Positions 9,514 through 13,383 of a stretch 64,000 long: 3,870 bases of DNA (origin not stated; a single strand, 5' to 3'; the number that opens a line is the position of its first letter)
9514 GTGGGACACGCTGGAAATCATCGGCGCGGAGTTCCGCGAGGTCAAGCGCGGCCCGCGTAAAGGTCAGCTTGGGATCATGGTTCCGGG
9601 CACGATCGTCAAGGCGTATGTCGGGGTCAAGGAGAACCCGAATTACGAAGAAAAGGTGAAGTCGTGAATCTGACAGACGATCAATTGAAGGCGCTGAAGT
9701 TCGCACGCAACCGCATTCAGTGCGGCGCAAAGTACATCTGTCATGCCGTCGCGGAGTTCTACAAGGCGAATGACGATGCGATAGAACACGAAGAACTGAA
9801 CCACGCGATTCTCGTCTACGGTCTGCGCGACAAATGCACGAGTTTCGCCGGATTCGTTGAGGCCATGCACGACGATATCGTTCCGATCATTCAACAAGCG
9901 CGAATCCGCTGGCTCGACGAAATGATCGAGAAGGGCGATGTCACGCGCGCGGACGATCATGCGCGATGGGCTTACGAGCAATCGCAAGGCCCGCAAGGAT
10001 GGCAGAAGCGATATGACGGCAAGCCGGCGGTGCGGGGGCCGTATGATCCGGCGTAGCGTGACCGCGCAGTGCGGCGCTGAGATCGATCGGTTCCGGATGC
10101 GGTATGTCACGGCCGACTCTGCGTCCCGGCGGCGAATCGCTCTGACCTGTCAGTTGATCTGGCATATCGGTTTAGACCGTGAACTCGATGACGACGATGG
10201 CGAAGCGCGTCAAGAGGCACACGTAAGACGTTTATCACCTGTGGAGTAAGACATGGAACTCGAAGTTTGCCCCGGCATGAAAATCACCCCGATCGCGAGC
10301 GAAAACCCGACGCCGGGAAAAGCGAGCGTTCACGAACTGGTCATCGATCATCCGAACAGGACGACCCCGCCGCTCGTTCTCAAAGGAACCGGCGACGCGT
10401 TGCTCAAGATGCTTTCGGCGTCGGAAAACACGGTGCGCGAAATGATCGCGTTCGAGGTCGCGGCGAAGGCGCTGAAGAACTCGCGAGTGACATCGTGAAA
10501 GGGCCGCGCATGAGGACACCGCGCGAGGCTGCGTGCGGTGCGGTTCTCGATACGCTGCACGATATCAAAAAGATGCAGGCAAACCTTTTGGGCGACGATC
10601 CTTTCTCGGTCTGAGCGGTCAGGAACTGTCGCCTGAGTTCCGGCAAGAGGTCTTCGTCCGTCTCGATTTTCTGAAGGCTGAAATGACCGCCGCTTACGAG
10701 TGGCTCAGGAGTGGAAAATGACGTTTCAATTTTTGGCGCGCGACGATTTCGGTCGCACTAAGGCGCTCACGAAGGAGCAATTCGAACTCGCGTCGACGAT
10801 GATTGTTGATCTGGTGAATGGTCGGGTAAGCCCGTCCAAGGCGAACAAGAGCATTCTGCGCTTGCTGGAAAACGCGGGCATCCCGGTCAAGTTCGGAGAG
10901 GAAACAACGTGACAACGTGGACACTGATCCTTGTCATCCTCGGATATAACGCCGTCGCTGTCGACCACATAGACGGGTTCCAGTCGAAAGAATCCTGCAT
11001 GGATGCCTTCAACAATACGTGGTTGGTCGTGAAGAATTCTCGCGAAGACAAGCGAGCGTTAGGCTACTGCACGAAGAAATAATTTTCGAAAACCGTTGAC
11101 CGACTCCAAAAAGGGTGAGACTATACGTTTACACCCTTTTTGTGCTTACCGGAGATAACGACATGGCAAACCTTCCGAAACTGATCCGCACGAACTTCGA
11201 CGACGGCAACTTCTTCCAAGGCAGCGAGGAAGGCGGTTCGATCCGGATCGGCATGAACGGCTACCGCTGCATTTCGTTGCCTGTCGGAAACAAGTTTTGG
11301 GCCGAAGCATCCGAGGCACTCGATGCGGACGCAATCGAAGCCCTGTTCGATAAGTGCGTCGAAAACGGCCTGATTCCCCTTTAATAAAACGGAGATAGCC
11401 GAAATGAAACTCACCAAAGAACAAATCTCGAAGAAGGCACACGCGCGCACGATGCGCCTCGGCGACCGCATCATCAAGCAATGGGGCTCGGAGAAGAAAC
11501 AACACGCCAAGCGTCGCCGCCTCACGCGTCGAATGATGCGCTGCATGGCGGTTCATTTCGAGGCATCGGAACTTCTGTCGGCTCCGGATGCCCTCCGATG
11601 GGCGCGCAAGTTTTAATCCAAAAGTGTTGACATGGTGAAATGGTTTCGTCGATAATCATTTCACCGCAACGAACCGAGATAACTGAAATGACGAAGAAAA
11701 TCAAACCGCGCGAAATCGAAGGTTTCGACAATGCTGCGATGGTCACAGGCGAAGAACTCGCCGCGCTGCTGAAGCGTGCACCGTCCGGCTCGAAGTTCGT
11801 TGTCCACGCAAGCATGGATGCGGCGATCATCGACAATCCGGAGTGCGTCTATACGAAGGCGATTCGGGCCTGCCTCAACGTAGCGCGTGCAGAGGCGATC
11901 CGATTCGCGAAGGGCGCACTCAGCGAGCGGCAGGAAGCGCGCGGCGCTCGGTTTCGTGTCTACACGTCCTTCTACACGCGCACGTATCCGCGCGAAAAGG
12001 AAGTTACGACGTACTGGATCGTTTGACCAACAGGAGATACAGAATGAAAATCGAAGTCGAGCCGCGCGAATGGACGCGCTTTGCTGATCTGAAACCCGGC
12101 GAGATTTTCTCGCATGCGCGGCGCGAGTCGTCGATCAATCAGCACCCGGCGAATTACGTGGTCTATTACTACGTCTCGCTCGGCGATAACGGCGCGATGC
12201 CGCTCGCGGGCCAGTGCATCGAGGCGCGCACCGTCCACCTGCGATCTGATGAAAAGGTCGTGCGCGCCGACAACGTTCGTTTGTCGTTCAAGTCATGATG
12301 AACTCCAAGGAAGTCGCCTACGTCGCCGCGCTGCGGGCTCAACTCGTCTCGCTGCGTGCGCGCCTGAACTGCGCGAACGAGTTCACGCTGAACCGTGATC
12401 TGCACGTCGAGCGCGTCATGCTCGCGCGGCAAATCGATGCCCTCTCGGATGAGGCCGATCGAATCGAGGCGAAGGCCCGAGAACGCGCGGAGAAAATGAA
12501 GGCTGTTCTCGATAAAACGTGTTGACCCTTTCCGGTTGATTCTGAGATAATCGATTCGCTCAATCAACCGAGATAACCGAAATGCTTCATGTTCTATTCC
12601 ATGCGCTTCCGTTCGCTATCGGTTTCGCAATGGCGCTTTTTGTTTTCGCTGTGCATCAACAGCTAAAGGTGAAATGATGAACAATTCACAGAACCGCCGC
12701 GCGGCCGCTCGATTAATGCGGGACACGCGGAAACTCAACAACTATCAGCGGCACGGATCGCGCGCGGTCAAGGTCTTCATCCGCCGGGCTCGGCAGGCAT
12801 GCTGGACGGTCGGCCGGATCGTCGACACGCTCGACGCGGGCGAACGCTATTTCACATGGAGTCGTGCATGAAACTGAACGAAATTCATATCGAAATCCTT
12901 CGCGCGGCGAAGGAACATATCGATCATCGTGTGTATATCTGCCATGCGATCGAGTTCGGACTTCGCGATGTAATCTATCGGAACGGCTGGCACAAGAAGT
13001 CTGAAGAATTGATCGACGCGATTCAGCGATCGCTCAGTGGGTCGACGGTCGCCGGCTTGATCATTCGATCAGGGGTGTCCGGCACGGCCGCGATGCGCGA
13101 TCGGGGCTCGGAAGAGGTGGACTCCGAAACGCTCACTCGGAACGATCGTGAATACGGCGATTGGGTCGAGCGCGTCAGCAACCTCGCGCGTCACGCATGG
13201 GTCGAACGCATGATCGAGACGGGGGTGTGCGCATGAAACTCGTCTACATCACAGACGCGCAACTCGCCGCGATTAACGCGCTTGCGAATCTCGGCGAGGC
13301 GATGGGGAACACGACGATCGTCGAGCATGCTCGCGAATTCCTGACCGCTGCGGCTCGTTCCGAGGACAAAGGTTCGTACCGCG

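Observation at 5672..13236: Four-member paralogous family of ~110-130-aa early proteins (YIC[HL]A … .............)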

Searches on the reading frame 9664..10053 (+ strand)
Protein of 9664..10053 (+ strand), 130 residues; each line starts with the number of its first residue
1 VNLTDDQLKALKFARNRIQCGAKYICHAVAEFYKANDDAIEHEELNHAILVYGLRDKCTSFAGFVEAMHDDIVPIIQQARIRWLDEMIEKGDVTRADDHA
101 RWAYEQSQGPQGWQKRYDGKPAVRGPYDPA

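Call 8: search_protein_families(library=pfam, proteins=[window:9664-10053:+], max_evalue=1)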
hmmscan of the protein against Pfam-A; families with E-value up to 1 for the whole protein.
window:9664-10053:+ (130 aa): 0 families

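Call 9: search_protein_families(library=phrogs, proteins=[window:9664-10053:+], max_evalue=1)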
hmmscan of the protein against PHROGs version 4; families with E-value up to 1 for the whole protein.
window:9664-10053:+ (130 aa): 3 families
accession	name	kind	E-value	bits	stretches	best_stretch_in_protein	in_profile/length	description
phrog_8421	-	unknown function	1.2e-05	26.7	1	1-92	2-106/112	-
phrog_31320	-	unknown function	0.029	15.4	1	16-95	22-97/144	-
phrog_15947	-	unknown function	0.18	13.3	1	17-45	53-81/90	-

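Call 36: search_protein_families(library=ncbifam, proteins=[window:9664-10053:+], max_evalue=0.1)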
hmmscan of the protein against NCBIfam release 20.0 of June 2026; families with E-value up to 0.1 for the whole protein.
window:9664-10053:+ (130 aa): 2 families
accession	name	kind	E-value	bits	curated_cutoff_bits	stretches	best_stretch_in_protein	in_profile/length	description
NF011769.0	PRK15223.1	equivalog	0.021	12.6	1105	1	28-118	354-440/836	fimbrial biogenesis outer membrane usher protein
NF003393.0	PRK04561.1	equivalog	0.058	13.3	104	0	11-37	18-44/75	twin arginine translocase protein A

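Call 37: search_protein_families(library=padloc, proteins=[window:9664-10053:+], max_evalue=0.1)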
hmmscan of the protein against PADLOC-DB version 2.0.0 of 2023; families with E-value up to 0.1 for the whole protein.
window:9664-10053:+ (130 aa): 0 families

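Call 87: search_dna_similar(query=window:9664-10053:+, collection=phages, mode=protein, max_evalue=0.1, max_rows=20)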
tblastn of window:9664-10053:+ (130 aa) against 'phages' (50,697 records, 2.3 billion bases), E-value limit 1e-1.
Records with a match: 4; places in all: 4; records where one place covers at least 80% of the query: 4.
Best place of each record, by identity: >=99% 2; <60% 2.
By first word of the organism name: Burkholderia 4.
By host as written in the record: - 1; Burkholderia ambifaria 1; Burkholderia gladioli 1; Burkholderia cepacia complex 1.
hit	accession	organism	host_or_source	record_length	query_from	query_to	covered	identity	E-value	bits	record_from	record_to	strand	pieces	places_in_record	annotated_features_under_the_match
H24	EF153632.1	Burkholderia phage BcepF1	-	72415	1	130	100%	99.2%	7e-84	272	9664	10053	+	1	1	hypothetical protein (x3)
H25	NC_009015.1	Burkholderia phage BcepF1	Burkholderia ambifaria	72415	1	130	100%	99.2%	7e-84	272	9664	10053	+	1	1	hypothetical protein (x3)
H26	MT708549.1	Burkholderia phage Maja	Burkholderia gladioli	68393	1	128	98%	51.9%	5e-39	144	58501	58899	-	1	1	hypothetical protein (x2)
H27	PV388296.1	Burkholderia phage Karil-Mokiny-1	Burkholderia cepacia complex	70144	1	115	88%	42.1%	7e-23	98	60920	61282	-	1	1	hypothetical protein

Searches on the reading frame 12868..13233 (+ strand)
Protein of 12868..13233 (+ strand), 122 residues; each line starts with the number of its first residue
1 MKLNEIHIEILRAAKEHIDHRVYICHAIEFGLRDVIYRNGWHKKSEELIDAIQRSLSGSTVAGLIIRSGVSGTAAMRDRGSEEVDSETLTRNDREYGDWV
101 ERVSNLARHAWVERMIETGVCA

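Call 8: search_protein_families(library=pfam, proteins=[window:12868-13233:+], max_evalue=1)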
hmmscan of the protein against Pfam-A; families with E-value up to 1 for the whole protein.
window:12868-13233:+ (122 aa): 0 families

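Call 9: search_protein_families(library=phrogs, proteins=[window:12868-13233:+], max_evalue=1)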
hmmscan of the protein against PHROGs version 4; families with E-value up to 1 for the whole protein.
window:12868-13233:+ (122 aa): 1 family
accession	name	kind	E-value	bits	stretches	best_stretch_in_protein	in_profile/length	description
phrog_8421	-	unknown function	4.3e-05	24.9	1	1-121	2-107/112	-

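Call 36: search_protein_families(library=ncbifam, proteins=[window:12868-13233:+], max_evalue=0.1)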
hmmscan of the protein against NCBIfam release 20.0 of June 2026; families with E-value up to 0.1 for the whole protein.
window:12868-13233:+ (122 aa): 0 families

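Call 37: search_protein_families(library=padloc, proteins=[window:12868-13233:+], max_evalue=0.1)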
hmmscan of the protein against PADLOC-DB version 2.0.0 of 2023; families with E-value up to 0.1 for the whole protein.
window:12868-13233:+ (122 aa): 0 families

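Call 85: search_dna_similar(query=window:12868-13233:+, collection=phages, mode=protein, max_evalue=0.1, max_rows=20)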
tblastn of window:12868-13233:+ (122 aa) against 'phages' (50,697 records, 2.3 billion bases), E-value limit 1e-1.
Records with a match: 3; places in all: 3; records where one place covers at least 80% of the query: 3.
Best place of each record, by identity: >=99% 2; <60% 1.
By first word of the organism name: Burkholderia 3.
By host as written in the record: - 1; Burkholderia ambifaria 1; Burkholderia cepacia complex 1.
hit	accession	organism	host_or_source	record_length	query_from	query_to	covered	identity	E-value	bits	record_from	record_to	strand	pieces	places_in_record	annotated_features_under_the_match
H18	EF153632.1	Burkholderia phage BcepF1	-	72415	1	122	100%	100.0%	2e-75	247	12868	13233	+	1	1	hypothetical protein (x3)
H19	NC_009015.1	Burkholderia phage BcepF1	Burkholderia ambifaria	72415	1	122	100%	100.0%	2e-75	247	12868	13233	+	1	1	hypothetical protein (x3)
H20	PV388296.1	Burkholderia phage Karil-Mokiny-1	Burkholderia cepacia complex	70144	1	122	100%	36.3%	1e-12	68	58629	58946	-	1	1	hypothetical protein (x2)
